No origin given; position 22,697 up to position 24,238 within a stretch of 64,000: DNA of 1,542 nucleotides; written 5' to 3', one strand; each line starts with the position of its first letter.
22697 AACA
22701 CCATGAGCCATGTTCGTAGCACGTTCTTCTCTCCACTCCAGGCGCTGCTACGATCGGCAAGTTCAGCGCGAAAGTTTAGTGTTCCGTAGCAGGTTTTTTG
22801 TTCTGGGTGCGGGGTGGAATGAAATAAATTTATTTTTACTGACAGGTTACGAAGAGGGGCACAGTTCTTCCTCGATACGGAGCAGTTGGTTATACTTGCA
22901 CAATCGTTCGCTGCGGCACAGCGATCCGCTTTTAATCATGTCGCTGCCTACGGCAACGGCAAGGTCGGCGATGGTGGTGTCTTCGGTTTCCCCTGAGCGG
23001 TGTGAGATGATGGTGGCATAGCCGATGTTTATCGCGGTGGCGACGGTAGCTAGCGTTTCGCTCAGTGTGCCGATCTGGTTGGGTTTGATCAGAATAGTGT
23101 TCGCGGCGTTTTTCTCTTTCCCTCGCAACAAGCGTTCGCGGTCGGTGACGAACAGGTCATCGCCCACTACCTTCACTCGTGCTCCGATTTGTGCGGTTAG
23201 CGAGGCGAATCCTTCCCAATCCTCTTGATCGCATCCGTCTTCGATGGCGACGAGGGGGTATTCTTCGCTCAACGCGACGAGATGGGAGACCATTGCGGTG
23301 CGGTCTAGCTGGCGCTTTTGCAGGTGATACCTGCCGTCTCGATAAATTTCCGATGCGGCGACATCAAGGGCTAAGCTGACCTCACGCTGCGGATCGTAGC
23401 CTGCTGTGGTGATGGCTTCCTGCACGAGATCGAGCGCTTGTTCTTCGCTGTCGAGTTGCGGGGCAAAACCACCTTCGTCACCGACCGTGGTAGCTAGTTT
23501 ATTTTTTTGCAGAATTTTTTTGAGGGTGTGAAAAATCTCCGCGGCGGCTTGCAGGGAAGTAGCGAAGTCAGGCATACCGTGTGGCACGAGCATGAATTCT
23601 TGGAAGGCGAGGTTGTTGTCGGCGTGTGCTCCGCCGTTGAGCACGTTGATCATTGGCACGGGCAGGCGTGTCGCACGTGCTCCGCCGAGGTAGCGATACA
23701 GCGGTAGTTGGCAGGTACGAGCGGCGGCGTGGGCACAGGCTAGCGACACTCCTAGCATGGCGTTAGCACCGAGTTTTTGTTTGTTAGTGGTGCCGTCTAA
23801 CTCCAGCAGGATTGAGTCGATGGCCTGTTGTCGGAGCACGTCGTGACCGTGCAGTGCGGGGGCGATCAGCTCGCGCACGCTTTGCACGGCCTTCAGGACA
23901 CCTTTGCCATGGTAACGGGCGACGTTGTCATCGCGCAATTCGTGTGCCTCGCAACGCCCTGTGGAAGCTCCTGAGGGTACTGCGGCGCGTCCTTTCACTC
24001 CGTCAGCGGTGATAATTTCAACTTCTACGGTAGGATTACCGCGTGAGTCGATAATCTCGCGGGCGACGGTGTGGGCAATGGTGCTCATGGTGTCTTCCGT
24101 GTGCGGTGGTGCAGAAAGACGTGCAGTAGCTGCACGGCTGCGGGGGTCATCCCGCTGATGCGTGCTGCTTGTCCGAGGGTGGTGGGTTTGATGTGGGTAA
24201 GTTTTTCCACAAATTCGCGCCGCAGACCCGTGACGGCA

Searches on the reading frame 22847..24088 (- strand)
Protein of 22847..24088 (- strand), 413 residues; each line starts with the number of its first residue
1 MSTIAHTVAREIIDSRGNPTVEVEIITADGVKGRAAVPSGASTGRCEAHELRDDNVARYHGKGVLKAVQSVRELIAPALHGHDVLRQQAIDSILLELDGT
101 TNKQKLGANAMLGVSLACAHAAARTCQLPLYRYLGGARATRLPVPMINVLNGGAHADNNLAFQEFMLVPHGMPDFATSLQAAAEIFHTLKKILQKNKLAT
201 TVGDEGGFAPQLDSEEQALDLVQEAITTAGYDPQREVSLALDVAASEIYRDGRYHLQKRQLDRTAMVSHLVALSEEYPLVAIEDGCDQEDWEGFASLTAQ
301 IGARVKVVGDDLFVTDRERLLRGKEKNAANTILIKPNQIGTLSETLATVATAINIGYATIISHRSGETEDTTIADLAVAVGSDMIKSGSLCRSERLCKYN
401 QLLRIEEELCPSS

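Call 66: search_protein_families(library=pfam, proteins=[window:22847-24088:-], max_evalue=0.0001)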
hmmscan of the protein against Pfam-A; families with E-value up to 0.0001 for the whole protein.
window:22847-24088:- (413 aa): 3 families
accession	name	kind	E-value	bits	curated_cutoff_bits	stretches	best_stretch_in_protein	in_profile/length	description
PF00113.28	Enolase_C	-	3.8e-106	355.1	21.5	1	141-410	3-282/296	Enolase, C-terminal TIM barrel domain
PF03952.21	Enolase_N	-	1.4e-55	187.5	35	1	4-134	1-131/131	Enolase, N-terminal domain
PF13378.12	MR_MLE_C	-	5.3e-05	23.5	29.4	0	264-377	58-168/219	Enolase C-terminal domain-like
